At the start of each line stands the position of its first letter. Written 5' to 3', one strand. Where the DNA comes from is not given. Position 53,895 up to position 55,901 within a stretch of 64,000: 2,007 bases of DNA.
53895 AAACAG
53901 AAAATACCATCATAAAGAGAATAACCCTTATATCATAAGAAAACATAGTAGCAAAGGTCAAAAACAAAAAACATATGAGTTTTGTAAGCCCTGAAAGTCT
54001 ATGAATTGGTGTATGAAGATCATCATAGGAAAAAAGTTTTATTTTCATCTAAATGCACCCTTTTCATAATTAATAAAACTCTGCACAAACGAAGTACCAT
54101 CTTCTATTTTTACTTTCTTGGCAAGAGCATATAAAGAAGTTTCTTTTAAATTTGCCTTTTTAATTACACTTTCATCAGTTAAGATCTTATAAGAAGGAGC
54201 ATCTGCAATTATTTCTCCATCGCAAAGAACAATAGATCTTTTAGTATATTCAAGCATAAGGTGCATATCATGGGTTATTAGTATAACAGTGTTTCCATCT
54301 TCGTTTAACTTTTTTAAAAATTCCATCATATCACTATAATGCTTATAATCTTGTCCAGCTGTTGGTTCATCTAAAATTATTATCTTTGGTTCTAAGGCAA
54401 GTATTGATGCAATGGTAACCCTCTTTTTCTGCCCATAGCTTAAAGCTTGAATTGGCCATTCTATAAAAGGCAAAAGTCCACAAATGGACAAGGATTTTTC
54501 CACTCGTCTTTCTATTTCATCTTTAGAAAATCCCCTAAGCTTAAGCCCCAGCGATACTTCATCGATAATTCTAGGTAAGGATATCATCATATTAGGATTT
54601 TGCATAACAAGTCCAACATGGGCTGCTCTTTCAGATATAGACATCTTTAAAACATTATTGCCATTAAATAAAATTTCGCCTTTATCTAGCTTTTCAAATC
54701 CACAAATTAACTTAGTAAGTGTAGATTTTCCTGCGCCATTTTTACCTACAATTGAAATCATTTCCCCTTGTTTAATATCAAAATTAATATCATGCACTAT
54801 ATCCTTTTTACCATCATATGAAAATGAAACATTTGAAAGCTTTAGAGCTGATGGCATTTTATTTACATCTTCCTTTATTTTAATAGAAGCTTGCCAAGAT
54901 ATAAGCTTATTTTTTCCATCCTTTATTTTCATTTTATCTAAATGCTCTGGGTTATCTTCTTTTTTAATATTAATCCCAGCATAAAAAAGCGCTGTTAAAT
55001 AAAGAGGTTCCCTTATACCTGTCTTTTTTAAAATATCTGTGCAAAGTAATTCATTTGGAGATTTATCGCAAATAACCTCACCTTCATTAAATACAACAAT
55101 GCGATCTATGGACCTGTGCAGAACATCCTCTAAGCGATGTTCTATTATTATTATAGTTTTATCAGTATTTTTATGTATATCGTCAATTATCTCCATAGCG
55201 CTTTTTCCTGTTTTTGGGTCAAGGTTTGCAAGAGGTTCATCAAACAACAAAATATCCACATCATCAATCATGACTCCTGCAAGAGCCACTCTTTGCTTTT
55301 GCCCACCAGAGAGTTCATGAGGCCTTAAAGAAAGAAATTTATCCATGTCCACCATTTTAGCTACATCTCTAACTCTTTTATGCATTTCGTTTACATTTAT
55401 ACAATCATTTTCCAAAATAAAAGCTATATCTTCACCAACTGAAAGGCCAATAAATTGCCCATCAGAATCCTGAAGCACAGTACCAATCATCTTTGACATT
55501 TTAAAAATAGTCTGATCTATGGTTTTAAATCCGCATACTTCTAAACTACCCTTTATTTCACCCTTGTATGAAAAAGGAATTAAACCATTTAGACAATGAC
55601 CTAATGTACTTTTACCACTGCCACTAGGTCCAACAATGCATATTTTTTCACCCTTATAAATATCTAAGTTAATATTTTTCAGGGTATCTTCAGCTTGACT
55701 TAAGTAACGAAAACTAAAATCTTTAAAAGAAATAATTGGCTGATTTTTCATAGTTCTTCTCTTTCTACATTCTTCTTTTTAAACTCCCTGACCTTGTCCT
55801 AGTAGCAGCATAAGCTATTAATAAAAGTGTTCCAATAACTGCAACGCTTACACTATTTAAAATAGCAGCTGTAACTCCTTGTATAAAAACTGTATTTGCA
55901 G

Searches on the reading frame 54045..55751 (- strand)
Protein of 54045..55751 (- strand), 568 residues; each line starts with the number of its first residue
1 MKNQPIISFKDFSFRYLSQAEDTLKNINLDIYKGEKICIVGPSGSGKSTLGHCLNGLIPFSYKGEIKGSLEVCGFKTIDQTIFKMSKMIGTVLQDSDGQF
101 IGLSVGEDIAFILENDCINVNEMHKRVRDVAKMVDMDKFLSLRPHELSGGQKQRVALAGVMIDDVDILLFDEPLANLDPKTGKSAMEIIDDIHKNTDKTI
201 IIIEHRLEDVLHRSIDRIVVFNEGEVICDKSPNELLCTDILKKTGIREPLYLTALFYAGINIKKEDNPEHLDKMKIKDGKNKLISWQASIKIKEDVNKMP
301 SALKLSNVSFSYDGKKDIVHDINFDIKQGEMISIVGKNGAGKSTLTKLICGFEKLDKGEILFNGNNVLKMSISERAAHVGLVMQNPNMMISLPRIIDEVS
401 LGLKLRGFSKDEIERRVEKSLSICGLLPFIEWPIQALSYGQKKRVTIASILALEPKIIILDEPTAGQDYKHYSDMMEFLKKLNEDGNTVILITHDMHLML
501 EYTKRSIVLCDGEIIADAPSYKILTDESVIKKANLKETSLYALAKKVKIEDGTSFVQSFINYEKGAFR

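Call 69: search_protein_families(library=pfam, proteins=[window:54045-55751:-], max_evalue=0.00001)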
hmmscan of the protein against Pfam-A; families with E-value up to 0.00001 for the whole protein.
window:54045-55751:- (568 aa): 7 families
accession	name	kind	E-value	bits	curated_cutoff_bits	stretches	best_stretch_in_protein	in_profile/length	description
PF00005.33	ABC_tran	-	1.2e-59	201.3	25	2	320-465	2-137/137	ABC transporter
PF12558.13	DUF3744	-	2.4e-20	73.4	22.5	1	238-310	1-73/73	ATP-binding cassette cobalt transporter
PF13304.12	AAA_21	-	2.9e-15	57.6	27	0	431-499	232-303/304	AAA domain, putative AbiEii toxin, Type IV TA system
PF02463.25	SMC_N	-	3.6e-14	53.2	40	1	330-502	25-205/220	RecF/RecN/SMC N terminal domain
PF13555.12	AAA_29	-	1.9e-08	34.3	27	0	320-345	15-38/61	P-loop containing region of AAA domain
PF03193.22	RsgA_GTPase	-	5.9e-07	29.9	30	0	315-360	93-137/174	RsgA GTPase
PF13476.12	AAA_23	-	2.7e-06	28.6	27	0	320-350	13-40/201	AAA domain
